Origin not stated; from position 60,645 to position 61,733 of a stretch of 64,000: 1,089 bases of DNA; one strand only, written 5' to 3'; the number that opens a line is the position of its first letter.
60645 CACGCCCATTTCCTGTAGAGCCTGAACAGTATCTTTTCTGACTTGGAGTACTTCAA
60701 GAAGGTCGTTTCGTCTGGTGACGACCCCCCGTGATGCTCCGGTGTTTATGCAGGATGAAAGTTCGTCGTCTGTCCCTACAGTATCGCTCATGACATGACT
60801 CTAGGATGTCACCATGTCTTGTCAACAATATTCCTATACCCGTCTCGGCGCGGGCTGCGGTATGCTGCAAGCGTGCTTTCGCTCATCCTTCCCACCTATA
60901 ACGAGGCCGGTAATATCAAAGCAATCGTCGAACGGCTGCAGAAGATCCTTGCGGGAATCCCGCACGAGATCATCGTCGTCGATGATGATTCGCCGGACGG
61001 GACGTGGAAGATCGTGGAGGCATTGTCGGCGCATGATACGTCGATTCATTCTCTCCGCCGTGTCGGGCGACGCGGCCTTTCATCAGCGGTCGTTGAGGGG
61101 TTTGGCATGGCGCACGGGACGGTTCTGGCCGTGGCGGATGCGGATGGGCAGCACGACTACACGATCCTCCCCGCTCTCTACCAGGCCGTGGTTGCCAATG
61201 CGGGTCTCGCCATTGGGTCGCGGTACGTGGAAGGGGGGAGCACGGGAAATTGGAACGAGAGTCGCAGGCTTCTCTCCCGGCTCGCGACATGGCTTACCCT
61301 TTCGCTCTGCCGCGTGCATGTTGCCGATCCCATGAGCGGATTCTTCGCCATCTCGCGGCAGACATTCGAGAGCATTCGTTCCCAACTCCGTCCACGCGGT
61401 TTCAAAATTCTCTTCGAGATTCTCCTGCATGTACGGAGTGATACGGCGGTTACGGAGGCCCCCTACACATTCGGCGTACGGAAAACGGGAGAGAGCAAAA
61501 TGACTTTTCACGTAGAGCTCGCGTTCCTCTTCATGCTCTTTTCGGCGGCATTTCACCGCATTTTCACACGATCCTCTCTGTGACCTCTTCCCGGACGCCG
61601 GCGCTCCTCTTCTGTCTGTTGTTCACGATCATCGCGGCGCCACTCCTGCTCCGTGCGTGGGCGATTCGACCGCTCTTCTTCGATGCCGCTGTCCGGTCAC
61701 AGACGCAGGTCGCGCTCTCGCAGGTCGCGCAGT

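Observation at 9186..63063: A ~54-kb glycan locus built from repeated lipid-phosphate-sugar synthase / GtrA / GT-C-like modules alongside a Wzx pathway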

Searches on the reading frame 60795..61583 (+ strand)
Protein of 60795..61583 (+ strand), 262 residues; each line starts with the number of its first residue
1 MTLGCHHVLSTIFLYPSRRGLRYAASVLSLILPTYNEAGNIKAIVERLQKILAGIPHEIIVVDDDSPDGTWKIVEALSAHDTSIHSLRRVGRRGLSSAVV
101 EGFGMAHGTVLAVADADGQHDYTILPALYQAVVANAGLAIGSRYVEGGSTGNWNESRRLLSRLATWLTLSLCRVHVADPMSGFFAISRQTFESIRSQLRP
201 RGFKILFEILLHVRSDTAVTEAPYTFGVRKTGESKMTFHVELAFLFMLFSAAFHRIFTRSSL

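Call 4: search_protein_families(library=pfam, proteins=[window:60795-61583:+], max_evalue=0.01)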
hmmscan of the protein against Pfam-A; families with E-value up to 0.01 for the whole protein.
window:60795-61583:+ (262 aa): 2 families
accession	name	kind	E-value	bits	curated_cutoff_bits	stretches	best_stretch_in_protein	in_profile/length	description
PF00535.33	Glycos_transf_2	-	2.1e-28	99.8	23.3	1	29-193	1-166/168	Glycosyl transferase family 2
PF13641.12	Glyco_tranf_2_3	-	0.00021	21.8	27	1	28-130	3-109/230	Glycosyltransferase like family 2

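Call 13: search_protein_families(library=ncbifam, proteins=[window:60873-61583:+], max_evalue=0.001)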
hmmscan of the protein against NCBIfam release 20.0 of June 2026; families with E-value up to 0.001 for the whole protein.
window:60873-61583:+ (236 aa): 17 families
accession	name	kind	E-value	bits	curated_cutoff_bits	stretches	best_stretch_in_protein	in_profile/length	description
NF047588.1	GlcsyltransPgfSStrep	equivalog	2.6e-15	56.4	500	1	2-218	3-213/308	glycosyltransferase PgfS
TIGR04182.1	glyco_TIGR04182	equivalog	1.1e-13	51.2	325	1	4-208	4-199/293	S-layer glycoprotein N-glycosyltransferase AglJ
TIGR04283.1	glyco_like_mftF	equivalog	9.4e-11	41.7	182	1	2-108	1-98/221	TIGR04283 family arsenosugar biosynthesis glycosyltransferase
NF058614.1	PPMAGASynPpgS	equivalog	1.7e-09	37.4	370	1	4-168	4-165/226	polyprenyl-phospho-N-acetylgalactosaminyl synthase PpgS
TIGR03937.1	PgaC_IcaA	equivalog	2.4e-09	36.7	422.3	1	2-110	47-154/407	poly-beta-1,6-N-acetyl-D-glucosamine synthase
NF007482.0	PRK10073.1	equivalog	3.9e-09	36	423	1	2-107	8-107/334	glycosyltransferase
NF041875.1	EPS_EpsD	equivalog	5.8e-09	35.8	370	1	2-99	1-97/325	exopolysaccharide biosynthesis glycosyltransferase EpsD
NF038302.1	EPS_HpsE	equivalog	4.8e-08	32.3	300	1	2-93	3-98/307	hormogonium polysaccharide biosynthesis glycosyltransferase HpsE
NF007986.1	PRK10714.1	equivalog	7.5e-08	31.7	529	1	2-105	8-114/316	undecaprenyl-phosphate 4-deoxy-4-formamido-L-arabinose transferase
NF010496.0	PRK13915.1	equivalog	9.6e-08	31.5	262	1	2-112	33-148/307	glucosyl-3-phosphoglycerate synthase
NF047683.1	TeichurnBiosyTuaG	equivalog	2.8e-07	30.5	400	1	2-93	8-98/252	teichuronic acid biosynthesis protein TuaG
NF053846.1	glyco_with_XrtP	equivalog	8.6e-07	28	520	1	4-64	45-103/440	XrtP-associated glycosyltransferase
TIGR03965.1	mycofact_glyco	equivalog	1.5e-06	27.3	280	1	3-116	77-189/467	mycofactocin biosynthesis glycosyltransferase MftF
NF045692.1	OglycostaseCruG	equivalog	3.5e-06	26.2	600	1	2-61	43-101/386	2'-O-glycosyltransferase CruG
NF041391.1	DPhHxTase_Halo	equivalog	8.5e-06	24.9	375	1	8-170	3-155/213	dolichyl-phosphate hexose transferase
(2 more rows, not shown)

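Call 31: search_solved_structures(query=window:60873-61583:+, max_evalue=0.001)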
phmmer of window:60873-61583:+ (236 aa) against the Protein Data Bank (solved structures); distinct sequences matched with E-value up to 0.001: 12.
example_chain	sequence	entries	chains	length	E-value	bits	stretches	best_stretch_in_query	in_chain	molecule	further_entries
5mlz_A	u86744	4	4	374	1.2e-49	172.1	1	2-214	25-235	Dolichol monophosphate mannose synthase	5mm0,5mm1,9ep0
9hwj_A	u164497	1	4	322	2.2e-07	33.8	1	2-112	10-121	Undecaprenyl-phosphate 4-deoxy-4-formamido-L-arabinose transferase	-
9omm_A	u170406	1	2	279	4.5e-06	29.6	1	3-119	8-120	Glycosyltransferase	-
9omj_A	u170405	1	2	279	4.5e-06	29.6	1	3-119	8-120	Glycosyltransferase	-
9omh_A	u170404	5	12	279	4.5e-06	29.6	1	3-119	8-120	Glycosyltransferase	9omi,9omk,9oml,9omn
9bhc_C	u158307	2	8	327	4.7e-06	29.5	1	2-213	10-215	Undecaprenyl-phosphate 4-deoxy-4-formamido-L-arabinose transferase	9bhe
8vxh_A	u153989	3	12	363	6.3e-06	29.1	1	2-213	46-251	Undecaprenyl-phosphate 4-deoxy-4-formamido-L-arabinose transferase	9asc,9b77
3bcv_A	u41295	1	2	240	6.6e-05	25.8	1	2-104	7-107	Putative glycosyltransferase protein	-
5ekp_C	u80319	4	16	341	0.00014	24.7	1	2-99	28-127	Uncharacterized glycosyltransferase sll0501 | Glycosyltransferase sll0501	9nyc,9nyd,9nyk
5eke_A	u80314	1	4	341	0.00014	24.7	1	2-99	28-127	Uncharacterized glycosyltransferase sll0501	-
9nye_A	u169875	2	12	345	0.00014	24.6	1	2-99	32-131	Glycosyltransferase sll0501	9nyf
5hea_A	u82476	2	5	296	0.00074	22.3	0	1-111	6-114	Putative glycosyltransferase (GalT1)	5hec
